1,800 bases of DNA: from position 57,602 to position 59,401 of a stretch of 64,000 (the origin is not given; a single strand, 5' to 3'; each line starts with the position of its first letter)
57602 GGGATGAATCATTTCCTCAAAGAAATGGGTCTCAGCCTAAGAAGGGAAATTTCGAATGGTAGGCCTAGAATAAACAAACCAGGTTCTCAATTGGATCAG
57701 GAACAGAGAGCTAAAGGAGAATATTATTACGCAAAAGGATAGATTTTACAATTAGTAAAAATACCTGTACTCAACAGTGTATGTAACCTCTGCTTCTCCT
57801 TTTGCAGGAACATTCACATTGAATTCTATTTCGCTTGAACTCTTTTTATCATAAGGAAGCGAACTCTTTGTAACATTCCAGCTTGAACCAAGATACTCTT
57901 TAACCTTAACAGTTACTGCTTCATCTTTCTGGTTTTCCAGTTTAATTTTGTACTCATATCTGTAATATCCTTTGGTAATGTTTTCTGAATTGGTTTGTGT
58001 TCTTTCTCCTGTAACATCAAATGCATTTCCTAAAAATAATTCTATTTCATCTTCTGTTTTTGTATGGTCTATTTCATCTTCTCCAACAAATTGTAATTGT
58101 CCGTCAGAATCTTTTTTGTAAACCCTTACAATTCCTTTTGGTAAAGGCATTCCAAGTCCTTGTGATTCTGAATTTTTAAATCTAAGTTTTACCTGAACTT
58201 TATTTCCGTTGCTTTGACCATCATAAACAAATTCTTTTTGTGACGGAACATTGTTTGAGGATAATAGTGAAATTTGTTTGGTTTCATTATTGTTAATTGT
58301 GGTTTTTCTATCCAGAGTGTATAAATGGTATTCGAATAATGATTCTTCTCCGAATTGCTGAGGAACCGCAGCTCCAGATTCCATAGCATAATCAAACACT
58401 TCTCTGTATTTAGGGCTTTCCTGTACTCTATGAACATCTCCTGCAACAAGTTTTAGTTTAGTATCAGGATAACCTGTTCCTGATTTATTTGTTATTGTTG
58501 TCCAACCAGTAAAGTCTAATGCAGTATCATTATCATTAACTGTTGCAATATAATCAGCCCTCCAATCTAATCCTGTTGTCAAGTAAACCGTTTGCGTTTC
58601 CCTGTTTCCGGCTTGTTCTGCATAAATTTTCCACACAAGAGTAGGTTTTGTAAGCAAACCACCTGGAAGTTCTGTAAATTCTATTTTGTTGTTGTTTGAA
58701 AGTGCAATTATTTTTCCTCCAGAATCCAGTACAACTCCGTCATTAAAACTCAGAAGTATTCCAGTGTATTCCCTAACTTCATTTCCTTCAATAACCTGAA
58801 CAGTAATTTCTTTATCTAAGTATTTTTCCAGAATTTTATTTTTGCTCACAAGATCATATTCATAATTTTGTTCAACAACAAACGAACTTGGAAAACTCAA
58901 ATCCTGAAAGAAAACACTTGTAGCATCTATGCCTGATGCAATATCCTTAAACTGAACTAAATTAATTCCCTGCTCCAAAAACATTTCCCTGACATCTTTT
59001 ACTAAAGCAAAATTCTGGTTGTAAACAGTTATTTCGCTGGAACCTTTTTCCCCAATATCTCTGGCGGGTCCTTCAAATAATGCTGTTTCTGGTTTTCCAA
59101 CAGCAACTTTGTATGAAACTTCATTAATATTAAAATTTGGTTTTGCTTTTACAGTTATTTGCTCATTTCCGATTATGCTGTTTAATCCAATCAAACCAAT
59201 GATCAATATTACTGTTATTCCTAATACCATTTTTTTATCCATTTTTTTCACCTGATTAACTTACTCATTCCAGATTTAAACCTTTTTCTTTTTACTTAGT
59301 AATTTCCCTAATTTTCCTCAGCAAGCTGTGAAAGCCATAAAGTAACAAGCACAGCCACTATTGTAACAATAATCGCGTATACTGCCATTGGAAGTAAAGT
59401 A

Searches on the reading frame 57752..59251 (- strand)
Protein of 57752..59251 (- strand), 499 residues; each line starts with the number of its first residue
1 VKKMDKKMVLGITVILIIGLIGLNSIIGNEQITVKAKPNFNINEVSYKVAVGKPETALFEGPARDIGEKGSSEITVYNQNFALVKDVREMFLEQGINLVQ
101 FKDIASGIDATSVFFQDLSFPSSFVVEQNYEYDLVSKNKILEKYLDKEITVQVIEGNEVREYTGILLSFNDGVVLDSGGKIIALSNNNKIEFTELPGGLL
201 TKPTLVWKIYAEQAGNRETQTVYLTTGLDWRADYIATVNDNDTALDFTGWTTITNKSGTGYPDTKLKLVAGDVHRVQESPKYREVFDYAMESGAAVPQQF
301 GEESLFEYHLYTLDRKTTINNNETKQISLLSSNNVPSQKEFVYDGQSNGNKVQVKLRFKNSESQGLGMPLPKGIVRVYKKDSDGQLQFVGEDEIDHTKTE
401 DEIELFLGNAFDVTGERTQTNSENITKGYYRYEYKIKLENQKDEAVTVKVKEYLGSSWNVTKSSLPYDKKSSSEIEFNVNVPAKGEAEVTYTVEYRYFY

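Call 28: search_protein_families(library=pfam, proteins=[window:57752-59251:-], max_evalue=0.01)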
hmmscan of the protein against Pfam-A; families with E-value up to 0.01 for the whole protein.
window:57752-59251:- (499 aa): 1 family
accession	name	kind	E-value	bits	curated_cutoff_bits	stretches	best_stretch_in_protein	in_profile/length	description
PF13598.12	DUF4139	-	8.7e-10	39.1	31.8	1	222-497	4-203/205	Domain of unknown function (DUF4139)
